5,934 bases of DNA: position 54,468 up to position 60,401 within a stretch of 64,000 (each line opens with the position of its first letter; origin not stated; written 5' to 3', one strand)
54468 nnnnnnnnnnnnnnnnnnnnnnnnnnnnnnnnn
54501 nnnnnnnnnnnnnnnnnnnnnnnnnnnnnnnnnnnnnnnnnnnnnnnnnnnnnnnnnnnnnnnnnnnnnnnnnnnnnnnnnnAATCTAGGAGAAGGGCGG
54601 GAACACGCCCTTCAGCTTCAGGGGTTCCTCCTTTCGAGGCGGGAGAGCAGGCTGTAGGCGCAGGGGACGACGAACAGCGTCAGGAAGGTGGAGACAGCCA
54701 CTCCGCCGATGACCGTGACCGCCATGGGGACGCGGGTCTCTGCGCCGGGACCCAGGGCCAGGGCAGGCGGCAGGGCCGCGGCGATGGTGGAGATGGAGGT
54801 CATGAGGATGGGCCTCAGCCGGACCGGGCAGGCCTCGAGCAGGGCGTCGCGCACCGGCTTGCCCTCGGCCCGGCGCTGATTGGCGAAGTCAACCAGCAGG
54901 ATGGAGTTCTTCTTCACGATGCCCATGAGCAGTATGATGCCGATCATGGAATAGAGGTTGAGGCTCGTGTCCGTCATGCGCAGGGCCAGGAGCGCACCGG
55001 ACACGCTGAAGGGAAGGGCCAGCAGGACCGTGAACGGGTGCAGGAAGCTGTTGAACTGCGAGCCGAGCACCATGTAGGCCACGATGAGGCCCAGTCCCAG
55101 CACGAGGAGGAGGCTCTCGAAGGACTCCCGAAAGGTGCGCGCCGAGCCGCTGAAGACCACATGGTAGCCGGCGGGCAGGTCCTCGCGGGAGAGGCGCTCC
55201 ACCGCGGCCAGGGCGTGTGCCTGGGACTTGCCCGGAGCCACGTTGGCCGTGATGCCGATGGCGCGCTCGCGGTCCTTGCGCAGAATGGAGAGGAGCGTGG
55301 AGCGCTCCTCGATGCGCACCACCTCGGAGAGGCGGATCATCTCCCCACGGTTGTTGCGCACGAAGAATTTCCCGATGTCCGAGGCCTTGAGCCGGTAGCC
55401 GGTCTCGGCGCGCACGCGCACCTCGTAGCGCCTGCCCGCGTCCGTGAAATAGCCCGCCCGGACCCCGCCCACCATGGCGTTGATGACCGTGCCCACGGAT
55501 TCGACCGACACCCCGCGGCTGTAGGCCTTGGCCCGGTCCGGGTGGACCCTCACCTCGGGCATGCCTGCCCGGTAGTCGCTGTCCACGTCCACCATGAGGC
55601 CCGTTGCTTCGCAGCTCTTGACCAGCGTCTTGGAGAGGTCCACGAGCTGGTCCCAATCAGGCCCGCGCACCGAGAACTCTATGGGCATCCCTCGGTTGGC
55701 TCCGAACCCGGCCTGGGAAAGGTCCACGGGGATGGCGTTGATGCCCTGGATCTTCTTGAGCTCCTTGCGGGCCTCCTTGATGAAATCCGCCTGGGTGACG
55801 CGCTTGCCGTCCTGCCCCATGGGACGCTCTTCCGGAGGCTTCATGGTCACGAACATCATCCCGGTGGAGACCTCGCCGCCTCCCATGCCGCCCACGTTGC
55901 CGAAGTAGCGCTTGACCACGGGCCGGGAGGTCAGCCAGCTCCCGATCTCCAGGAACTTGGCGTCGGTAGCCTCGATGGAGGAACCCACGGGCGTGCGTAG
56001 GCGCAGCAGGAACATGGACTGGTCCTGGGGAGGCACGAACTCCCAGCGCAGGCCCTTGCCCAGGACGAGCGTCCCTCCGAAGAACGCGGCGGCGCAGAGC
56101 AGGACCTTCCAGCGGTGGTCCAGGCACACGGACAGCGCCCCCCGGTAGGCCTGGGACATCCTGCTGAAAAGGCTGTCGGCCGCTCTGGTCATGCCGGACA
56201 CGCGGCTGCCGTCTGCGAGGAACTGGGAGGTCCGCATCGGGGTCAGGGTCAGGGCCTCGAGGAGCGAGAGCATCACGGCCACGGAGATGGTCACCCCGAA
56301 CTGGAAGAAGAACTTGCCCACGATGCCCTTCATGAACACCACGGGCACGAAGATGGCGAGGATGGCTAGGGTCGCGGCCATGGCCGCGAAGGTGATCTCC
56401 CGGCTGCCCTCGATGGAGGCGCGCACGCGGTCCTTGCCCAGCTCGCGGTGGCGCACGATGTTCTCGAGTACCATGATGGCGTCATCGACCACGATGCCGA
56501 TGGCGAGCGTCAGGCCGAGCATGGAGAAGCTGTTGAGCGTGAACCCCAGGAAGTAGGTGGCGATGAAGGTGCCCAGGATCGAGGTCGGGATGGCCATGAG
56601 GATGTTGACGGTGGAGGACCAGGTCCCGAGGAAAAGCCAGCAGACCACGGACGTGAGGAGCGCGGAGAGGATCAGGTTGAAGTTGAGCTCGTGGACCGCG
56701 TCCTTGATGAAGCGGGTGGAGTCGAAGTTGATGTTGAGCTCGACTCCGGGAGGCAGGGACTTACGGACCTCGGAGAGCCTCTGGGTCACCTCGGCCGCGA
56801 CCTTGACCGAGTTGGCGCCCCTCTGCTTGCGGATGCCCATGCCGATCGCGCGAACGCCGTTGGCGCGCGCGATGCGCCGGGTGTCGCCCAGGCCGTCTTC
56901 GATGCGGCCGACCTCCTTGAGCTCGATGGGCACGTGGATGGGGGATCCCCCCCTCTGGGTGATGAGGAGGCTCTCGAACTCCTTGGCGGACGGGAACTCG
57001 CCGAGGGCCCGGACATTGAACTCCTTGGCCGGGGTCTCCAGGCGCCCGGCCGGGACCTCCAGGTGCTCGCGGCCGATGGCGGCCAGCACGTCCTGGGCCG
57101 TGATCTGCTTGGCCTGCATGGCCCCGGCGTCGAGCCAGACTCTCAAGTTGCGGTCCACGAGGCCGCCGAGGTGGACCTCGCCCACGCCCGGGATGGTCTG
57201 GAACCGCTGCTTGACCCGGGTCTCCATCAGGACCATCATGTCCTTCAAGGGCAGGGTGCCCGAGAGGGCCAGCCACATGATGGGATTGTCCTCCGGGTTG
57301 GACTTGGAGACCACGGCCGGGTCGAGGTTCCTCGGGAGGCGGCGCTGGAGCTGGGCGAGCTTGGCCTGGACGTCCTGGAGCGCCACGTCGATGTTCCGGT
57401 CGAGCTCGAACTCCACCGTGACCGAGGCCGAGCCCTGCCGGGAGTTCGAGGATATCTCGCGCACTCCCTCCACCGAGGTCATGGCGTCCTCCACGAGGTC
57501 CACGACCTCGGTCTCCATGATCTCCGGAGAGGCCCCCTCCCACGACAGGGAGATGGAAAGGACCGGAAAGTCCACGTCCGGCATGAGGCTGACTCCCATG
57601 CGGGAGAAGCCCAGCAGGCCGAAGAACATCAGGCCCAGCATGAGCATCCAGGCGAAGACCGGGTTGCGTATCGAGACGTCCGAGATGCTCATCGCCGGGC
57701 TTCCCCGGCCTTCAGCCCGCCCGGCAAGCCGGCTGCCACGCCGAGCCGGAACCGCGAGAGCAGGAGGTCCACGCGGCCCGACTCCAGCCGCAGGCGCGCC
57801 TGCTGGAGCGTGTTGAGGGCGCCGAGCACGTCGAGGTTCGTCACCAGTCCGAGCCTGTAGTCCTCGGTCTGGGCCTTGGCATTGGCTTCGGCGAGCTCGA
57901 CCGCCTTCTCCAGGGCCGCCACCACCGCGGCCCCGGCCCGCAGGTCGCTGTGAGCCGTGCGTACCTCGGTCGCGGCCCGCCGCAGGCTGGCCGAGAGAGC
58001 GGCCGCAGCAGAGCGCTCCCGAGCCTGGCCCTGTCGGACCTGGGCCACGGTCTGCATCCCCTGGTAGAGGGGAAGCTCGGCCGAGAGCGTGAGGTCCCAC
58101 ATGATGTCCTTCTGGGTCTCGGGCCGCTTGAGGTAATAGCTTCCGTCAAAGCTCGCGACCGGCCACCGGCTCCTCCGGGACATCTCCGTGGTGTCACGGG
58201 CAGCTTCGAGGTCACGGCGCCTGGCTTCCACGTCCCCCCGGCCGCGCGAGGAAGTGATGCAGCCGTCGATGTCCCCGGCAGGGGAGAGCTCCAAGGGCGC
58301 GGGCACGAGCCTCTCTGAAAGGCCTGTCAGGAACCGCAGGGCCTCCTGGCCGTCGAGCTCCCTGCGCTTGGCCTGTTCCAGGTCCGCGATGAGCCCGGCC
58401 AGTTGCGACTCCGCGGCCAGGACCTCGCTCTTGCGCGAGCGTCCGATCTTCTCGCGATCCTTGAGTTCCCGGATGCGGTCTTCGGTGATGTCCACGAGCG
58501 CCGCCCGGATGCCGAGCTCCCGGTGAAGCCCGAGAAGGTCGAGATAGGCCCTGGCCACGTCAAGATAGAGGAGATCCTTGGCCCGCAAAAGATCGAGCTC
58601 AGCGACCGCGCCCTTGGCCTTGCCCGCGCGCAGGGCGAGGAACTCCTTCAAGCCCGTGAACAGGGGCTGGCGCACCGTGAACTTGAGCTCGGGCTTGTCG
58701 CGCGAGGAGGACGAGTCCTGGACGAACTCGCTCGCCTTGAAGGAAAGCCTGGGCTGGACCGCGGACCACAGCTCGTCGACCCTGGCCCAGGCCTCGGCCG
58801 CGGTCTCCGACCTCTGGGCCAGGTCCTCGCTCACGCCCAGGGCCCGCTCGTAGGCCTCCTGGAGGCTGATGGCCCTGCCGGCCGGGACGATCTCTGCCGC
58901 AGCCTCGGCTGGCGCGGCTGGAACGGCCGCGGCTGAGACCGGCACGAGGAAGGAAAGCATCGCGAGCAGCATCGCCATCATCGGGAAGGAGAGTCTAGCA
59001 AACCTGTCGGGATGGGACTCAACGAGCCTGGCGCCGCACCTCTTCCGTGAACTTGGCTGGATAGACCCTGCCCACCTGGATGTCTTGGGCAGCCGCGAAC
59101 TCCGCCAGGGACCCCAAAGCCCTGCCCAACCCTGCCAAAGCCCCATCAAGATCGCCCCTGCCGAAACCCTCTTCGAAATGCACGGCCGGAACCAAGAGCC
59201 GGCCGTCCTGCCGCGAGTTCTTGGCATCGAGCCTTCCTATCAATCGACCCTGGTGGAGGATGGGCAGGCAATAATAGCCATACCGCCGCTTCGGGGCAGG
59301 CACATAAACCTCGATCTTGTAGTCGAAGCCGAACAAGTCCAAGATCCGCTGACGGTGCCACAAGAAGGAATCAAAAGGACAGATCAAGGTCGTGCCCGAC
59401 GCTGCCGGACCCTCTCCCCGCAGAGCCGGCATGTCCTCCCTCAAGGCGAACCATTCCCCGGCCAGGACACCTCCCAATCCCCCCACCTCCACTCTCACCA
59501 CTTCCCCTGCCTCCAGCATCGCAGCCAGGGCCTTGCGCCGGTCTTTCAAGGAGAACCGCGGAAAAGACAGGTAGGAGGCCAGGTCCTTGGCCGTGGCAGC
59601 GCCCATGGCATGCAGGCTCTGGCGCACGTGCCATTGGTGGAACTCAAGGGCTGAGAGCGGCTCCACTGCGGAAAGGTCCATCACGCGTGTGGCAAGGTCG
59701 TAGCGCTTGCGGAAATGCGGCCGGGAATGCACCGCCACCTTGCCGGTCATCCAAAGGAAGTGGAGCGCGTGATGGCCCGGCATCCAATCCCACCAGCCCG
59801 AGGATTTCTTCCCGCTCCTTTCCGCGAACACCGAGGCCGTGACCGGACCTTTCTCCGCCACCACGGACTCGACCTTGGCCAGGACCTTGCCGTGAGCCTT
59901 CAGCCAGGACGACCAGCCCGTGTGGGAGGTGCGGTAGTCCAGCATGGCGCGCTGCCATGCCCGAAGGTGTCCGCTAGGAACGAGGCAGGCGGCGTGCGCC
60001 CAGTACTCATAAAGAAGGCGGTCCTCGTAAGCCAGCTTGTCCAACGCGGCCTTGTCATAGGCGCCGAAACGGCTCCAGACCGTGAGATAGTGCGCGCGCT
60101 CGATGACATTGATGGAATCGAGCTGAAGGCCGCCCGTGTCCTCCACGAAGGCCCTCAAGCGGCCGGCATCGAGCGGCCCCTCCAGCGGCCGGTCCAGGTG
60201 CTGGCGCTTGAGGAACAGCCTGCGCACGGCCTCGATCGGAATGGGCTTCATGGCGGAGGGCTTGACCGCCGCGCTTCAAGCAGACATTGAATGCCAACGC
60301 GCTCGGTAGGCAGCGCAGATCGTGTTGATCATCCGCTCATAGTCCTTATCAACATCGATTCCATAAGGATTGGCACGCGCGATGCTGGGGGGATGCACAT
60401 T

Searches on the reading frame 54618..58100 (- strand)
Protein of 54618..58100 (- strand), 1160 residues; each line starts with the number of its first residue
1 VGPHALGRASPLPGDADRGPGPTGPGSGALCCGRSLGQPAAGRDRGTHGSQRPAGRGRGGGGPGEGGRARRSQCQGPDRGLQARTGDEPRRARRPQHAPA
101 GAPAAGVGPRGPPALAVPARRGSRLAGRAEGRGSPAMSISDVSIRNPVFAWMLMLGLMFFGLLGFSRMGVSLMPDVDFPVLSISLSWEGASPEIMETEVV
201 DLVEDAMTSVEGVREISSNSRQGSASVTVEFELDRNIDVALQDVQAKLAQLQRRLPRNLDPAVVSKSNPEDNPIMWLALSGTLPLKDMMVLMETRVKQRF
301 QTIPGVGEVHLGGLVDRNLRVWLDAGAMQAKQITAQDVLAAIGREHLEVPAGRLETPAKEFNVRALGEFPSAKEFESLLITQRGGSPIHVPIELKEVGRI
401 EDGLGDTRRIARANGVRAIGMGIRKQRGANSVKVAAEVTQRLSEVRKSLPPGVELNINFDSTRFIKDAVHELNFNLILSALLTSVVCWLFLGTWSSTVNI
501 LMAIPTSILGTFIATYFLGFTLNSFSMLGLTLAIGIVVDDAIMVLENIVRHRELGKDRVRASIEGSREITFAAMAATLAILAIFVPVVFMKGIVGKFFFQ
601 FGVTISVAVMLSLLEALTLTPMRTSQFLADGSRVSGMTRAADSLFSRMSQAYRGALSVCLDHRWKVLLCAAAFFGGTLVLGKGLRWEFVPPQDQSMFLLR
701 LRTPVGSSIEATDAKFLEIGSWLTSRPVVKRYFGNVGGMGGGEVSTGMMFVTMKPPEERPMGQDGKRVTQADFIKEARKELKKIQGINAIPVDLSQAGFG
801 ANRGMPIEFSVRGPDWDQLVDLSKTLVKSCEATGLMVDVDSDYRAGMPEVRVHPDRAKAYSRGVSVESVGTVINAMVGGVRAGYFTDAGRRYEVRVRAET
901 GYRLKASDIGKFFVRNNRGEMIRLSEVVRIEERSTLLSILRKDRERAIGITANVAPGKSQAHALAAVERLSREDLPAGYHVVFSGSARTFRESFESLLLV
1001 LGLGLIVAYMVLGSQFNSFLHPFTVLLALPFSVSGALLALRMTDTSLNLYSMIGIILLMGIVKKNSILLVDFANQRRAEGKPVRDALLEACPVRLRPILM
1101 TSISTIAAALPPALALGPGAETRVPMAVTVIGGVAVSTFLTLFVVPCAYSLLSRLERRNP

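Call 74: search_protein_families(library=pfam, proteins=[window:54618-58100:-], max_evalue=0.0001)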
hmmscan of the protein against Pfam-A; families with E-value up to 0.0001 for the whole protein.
window:54618-58100:- (1160 aa): 1 family
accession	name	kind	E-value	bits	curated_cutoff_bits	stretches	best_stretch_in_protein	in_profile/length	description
PF00873.25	ACR_tran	-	7.2e-278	924.9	28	1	139-1152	1-1020/1021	AcrB/AcrD/AcrF family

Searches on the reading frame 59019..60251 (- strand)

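Call 74: search_protein_families(library=pfam, proteins=[window:59019-60251:-], max_evalue=0.0001)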
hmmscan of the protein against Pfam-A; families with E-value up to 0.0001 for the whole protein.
window:59019-60251:- (410 aa): 1 family
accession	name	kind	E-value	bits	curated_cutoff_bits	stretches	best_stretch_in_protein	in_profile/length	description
PF06224.18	AlkZ-like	-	2.8e-63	215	25.9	1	36-385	1-329/329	DNA glycosylase AlkZ-like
